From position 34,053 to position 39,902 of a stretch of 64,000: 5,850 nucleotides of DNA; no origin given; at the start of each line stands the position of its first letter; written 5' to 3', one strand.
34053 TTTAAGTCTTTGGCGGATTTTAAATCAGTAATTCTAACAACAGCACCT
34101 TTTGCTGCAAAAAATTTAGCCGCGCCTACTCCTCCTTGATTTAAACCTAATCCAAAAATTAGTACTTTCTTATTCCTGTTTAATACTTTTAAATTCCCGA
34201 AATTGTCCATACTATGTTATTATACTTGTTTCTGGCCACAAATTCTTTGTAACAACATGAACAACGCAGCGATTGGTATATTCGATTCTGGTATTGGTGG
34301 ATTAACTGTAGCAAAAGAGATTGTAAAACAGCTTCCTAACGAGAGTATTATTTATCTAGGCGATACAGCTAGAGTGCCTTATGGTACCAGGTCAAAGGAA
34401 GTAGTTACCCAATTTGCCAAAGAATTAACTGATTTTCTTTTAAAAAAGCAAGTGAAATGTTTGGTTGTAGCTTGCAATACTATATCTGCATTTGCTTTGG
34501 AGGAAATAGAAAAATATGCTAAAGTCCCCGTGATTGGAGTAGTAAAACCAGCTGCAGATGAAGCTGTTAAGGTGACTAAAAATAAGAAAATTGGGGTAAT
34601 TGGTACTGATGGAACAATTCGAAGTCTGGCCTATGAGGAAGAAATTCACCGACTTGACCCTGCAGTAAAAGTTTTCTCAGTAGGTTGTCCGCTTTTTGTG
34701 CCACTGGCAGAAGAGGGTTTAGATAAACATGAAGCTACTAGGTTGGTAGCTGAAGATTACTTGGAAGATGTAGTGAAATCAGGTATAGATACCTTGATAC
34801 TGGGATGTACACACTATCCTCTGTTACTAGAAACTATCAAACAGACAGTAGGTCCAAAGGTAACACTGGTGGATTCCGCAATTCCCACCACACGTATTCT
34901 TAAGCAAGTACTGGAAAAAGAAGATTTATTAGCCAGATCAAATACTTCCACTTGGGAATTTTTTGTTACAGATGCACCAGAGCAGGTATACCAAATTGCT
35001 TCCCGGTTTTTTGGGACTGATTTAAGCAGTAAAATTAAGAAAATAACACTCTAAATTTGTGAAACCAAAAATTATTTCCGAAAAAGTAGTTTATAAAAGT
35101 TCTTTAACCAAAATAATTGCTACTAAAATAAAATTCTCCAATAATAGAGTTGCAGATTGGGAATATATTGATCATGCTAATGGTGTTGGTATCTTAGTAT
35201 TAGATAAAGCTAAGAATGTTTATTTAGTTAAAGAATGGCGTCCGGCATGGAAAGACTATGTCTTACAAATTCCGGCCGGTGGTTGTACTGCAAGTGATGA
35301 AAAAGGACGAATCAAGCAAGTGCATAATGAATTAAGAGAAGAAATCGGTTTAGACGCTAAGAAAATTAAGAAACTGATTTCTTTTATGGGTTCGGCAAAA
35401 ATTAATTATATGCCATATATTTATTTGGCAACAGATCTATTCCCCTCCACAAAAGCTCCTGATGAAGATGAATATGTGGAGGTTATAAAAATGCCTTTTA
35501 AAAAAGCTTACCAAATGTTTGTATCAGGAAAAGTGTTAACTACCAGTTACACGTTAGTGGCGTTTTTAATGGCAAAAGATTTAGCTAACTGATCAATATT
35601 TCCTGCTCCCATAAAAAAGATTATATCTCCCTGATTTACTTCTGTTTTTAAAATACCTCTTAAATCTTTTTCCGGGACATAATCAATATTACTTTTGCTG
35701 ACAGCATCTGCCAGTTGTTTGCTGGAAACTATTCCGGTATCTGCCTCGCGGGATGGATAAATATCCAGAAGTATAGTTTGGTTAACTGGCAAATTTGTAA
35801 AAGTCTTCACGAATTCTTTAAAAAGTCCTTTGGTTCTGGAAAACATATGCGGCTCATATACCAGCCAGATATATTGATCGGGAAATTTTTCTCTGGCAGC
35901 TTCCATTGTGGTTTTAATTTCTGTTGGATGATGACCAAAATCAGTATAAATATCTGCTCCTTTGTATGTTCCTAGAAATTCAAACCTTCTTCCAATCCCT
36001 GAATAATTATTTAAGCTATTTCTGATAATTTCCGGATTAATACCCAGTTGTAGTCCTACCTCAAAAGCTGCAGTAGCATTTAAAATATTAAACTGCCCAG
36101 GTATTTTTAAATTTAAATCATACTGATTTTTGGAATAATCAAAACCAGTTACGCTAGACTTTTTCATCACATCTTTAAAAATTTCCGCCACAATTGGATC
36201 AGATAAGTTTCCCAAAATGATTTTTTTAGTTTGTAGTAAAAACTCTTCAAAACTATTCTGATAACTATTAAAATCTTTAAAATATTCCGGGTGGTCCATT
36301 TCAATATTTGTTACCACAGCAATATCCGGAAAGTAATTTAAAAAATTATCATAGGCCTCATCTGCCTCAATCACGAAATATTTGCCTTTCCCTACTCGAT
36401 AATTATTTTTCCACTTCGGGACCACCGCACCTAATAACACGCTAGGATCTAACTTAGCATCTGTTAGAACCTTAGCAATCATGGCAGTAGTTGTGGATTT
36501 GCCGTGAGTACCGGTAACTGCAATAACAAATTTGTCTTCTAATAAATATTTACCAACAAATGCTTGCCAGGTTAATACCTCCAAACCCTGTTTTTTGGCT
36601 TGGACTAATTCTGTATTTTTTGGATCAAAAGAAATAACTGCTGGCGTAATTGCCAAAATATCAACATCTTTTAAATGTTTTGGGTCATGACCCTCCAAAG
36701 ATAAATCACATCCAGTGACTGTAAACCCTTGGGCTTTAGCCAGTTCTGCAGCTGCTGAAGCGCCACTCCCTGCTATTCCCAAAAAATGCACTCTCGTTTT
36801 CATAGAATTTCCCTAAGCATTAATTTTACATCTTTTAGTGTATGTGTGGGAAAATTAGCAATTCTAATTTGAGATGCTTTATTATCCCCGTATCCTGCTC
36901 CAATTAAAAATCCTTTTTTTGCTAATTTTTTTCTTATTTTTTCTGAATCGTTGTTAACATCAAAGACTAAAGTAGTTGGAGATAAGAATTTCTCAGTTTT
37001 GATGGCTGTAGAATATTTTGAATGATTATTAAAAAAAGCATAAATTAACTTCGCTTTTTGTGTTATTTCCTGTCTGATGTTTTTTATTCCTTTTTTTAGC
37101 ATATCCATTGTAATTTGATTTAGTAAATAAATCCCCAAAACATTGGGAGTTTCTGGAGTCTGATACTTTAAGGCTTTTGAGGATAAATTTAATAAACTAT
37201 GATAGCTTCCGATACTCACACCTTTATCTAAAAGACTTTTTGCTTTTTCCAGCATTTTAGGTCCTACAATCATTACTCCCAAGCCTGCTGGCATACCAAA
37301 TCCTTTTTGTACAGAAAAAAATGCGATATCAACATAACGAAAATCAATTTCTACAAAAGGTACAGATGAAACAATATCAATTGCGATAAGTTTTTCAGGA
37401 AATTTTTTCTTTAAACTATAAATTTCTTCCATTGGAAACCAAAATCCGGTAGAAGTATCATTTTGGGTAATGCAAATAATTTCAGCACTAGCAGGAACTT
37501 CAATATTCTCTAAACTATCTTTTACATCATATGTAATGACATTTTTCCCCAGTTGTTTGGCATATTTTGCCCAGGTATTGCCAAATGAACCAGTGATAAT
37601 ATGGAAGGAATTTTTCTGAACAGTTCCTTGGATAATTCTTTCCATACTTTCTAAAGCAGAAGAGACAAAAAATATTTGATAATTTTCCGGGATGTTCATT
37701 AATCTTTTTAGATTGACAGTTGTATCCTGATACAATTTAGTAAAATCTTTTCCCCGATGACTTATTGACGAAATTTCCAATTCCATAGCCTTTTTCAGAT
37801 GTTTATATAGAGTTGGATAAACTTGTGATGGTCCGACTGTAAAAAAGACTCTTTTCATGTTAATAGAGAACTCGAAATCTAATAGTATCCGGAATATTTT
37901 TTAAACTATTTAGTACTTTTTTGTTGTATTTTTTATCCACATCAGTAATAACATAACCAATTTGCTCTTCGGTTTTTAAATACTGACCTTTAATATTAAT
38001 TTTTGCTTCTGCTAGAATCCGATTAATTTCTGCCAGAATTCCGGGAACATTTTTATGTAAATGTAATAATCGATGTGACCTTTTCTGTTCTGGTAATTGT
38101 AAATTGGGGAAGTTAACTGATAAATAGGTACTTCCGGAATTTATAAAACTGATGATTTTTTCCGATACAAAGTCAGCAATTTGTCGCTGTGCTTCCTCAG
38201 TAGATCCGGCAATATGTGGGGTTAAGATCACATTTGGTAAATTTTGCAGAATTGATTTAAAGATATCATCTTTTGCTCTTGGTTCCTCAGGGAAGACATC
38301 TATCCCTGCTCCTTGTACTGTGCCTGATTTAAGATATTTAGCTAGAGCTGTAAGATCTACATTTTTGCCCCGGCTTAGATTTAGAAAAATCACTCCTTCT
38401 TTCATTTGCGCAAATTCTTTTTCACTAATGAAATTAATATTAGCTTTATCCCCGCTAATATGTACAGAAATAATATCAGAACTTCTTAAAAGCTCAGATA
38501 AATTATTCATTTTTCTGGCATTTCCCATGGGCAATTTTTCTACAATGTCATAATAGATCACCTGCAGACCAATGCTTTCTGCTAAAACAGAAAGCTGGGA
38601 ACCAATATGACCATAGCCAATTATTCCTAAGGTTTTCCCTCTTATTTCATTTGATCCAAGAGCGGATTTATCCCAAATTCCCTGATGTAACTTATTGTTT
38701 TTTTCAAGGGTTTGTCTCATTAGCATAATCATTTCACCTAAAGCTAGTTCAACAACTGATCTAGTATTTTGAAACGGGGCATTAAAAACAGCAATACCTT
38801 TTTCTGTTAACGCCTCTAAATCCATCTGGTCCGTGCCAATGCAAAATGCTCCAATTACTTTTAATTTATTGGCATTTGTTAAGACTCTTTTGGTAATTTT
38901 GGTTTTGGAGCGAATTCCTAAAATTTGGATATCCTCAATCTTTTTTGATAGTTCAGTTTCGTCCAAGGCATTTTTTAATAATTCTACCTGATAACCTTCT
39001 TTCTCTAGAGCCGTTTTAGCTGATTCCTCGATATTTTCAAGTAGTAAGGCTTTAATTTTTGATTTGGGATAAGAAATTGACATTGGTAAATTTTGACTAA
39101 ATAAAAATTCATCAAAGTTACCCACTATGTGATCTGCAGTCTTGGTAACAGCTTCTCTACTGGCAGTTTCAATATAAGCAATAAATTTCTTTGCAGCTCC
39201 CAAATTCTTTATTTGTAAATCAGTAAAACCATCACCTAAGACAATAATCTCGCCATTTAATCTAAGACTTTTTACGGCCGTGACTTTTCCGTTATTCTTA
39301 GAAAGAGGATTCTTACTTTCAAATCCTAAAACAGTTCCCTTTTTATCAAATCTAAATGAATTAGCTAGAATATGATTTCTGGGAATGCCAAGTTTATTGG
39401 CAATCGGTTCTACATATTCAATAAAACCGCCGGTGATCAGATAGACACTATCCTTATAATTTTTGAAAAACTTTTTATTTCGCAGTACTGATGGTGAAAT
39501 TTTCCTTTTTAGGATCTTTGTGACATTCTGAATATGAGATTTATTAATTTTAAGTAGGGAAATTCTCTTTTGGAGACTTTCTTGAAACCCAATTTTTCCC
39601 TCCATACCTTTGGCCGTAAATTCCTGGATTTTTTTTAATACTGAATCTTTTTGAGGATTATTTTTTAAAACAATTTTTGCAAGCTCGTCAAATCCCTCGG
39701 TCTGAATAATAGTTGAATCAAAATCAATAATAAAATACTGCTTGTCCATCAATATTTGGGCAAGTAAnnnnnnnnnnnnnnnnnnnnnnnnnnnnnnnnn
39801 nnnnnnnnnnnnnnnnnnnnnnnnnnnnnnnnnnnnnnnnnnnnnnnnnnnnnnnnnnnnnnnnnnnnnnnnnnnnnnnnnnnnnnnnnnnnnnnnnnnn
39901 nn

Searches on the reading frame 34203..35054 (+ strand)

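Call 82: search_protein_families(library=pfam, proteins=[window:34203-35054:+], max_evalue=0.00001)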
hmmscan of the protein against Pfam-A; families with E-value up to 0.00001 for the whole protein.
window:34203-35054:+ (283 aa): 1 family
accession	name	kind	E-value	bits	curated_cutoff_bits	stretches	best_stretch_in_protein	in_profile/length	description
PF01177.27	Asp_Glu_race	-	1.8e-26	93.7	31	1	34-226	10-204/211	Asp/Glu/Hydantoin racemase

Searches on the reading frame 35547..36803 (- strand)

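Call 82: search_protein_families(library=pfam, proteins=[window:35547-36803:-], max_evalue=0.00001)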
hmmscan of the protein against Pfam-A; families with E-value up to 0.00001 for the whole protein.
window:35547-36803:- (418 aa): 3 families
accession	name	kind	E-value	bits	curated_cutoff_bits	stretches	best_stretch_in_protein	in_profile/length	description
PF08245.18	Mur_ligase_M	-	4.6e-18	66.3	24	1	96-226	1-148/200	Mur ligase middle domain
PF02875.26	Mur_ligase_C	-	6e-14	53.4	28.4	1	272-401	1-127/127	Mur ligase, glutamate ligase domain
PF01225.30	Mur_ligase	-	2.3e-07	31.5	21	1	5-85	2-89/95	Mur ligase family, catalytic domain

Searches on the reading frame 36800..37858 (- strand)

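Call 83: search_protein_families(library=pfam, proteins=[window:36800-37858:-], max_evalue=0.00001)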
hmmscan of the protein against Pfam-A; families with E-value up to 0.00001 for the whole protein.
window:36800-37858:- (352 aa): 1 family
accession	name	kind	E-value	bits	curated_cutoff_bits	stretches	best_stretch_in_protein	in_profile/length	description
PF00266.25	Aminotran_5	-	2e-27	96.6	21.5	1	10-322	12-338/371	Aminotransferase class-V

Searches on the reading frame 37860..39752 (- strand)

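Call 83: search_protein_families(library=pfam, proteins=[window:37860-39752:-], max_evalue=0.00001)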
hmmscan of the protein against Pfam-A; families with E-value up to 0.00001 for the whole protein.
window:37860-39752:- (630 aa): 5 families
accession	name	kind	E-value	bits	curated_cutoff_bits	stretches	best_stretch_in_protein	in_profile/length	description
PF02826.25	2-Hacid_dh_C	-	6.7e-48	162.9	25.1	1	339-515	2-178/178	D-isomer specific 2-hydroxyacid dehydrogenase, NAD binding domain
PF00389.36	2-Hacid_dh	-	4.4e-33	114.3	24.6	1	236-544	2-131/134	D-isomer specific 2-hydroxyacid dehydrogenase, catalytic domain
PF22629.2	ACT_AHAS_ss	-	1.9e-12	47.6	27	1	562-625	1-67/67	AHAS small subunit-like ACT domain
PF12710.13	HAD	-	4e-09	37.6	27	1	8-180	2-186/189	haloacid dehalogenase-like hydrolase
PF00702.32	Hydrolase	-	2.9e-08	34.8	26.4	1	7-180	4-185/191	haloacid dehalogenase-like hydrolase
